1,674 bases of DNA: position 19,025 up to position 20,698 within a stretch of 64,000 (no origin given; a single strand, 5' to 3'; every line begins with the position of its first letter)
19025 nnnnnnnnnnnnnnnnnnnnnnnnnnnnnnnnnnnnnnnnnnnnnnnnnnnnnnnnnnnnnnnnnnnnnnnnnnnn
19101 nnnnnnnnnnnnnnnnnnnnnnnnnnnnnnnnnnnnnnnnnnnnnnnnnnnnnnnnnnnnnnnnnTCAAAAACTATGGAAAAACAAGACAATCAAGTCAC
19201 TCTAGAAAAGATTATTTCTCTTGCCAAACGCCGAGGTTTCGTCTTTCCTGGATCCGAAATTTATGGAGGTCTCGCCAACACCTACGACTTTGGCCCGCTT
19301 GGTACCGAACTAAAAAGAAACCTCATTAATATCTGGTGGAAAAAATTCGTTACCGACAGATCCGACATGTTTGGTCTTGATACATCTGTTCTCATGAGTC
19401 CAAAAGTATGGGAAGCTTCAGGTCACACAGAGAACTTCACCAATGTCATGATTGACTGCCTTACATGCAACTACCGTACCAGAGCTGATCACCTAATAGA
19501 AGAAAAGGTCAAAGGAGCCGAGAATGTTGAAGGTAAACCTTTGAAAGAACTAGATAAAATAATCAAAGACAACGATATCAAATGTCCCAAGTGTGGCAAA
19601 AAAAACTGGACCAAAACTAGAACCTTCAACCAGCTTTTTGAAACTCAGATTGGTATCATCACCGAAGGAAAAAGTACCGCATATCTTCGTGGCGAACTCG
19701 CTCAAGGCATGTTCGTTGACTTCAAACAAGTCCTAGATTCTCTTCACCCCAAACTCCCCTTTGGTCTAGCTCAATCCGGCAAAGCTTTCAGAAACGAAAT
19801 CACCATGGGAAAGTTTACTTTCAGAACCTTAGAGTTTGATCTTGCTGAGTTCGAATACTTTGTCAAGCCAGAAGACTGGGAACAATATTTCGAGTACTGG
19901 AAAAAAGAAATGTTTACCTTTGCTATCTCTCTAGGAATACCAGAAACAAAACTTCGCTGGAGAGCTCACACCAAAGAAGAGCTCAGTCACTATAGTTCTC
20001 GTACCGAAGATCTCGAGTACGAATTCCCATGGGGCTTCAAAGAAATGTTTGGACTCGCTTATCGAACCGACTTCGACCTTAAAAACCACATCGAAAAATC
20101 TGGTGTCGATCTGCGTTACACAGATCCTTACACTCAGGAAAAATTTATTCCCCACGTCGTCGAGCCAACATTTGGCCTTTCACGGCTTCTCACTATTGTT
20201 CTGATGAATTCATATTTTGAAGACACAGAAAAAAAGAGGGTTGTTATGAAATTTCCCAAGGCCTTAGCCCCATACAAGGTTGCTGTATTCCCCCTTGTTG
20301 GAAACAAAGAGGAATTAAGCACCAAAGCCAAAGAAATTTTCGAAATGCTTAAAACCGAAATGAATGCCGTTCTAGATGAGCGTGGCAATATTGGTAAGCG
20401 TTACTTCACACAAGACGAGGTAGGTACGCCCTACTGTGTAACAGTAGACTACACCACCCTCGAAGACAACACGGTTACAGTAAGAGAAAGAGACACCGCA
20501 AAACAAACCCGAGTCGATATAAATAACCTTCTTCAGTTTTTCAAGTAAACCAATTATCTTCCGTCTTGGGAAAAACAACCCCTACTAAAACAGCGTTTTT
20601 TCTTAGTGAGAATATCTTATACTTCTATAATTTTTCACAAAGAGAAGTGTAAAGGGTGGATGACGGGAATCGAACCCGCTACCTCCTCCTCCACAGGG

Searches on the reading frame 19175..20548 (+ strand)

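Call 12: search_protein_families(library=pfam, proteins=[window:19175-20548:+])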
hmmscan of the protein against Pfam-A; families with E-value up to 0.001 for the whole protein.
window:19175-20548:+ (457 aa): 2 families
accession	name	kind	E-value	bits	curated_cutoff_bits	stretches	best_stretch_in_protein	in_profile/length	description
PF03129.25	HGTP_anticodon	-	2.5e-19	69.7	21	1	368-457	1-92/94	Anticodon binding domain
PF00587.30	tRNA-synt_2b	-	1.3e-06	29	29.3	1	183-344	25-177/179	tRNA synthetase class II core domain (G, H, P, S and T)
